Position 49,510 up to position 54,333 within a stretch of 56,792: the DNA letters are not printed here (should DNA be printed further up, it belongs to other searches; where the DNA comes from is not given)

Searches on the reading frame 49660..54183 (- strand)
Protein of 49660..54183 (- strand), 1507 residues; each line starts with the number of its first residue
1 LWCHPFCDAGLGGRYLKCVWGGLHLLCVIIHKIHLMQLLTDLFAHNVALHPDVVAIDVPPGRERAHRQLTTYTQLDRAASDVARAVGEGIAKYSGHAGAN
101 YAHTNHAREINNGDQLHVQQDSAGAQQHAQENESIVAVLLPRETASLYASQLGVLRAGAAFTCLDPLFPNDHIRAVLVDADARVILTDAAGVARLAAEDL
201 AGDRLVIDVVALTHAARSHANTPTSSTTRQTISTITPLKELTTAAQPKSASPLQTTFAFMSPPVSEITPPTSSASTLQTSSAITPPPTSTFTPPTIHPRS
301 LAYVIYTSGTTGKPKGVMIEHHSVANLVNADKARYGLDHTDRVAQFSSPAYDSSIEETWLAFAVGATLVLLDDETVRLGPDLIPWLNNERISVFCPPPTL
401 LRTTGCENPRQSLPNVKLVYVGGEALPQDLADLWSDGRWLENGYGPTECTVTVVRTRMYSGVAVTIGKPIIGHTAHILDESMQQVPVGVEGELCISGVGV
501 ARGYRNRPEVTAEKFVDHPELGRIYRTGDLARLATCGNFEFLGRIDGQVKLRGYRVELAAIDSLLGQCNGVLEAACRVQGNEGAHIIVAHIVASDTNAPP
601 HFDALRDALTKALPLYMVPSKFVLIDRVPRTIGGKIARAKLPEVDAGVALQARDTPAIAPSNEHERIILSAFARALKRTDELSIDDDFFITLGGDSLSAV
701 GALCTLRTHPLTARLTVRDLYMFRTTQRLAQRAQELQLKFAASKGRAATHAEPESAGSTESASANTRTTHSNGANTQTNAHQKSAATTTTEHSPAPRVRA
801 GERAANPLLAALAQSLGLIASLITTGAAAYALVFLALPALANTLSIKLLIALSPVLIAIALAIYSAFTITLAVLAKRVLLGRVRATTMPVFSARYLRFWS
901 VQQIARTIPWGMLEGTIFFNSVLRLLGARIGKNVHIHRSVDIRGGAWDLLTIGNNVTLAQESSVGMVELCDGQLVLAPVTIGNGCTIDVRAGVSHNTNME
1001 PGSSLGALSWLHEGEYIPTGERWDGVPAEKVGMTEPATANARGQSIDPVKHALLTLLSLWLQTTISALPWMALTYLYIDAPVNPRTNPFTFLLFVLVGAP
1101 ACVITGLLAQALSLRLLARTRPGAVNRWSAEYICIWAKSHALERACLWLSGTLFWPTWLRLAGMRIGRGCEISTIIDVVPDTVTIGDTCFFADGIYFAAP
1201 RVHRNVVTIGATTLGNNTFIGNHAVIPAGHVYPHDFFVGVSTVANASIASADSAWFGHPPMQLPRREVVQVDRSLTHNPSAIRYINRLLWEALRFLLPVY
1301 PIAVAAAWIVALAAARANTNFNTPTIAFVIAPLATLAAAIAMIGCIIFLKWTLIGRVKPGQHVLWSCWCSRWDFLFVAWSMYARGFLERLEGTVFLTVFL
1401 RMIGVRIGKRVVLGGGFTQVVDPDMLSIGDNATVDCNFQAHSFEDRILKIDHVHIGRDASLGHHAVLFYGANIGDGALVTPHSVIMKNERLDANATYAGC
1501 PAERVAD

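Call 9: search_protein_families(library=pfam, proteins=[window:49660-54183:-], max_evalue=0.001)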
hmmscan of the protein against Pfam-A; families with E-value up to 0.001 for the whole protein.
window:49660-54183:- (1507 aa): 5 families
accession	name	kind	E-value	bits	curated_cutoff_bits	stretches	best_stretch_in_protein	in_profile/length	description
PF00501.34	AMP-binding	-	4.1e-62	210.6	29.9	1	131-504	44-383/384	AMP-binding enzyme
PF00132.30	Hexapep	-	8.2e-08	32.1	27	0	1201-1227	9-35/36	Bacterial transferase hexapeptide (six repeats)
PF25084.1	LbH_EIF2B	-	1.2e-06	28.9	54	0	929-997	40-103/105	EIF2B subunit epsilon LbH domain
PF00550.31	PP-binding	-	2.9e-06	27.9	20.8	1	668-731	3-65/67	Phosphopantetheine attachment site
PF13193.12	AMP-binding_C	-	2.5e-05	25.5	24.5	1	561-635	2-76/76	AMP-binding enzyme C-terminal domain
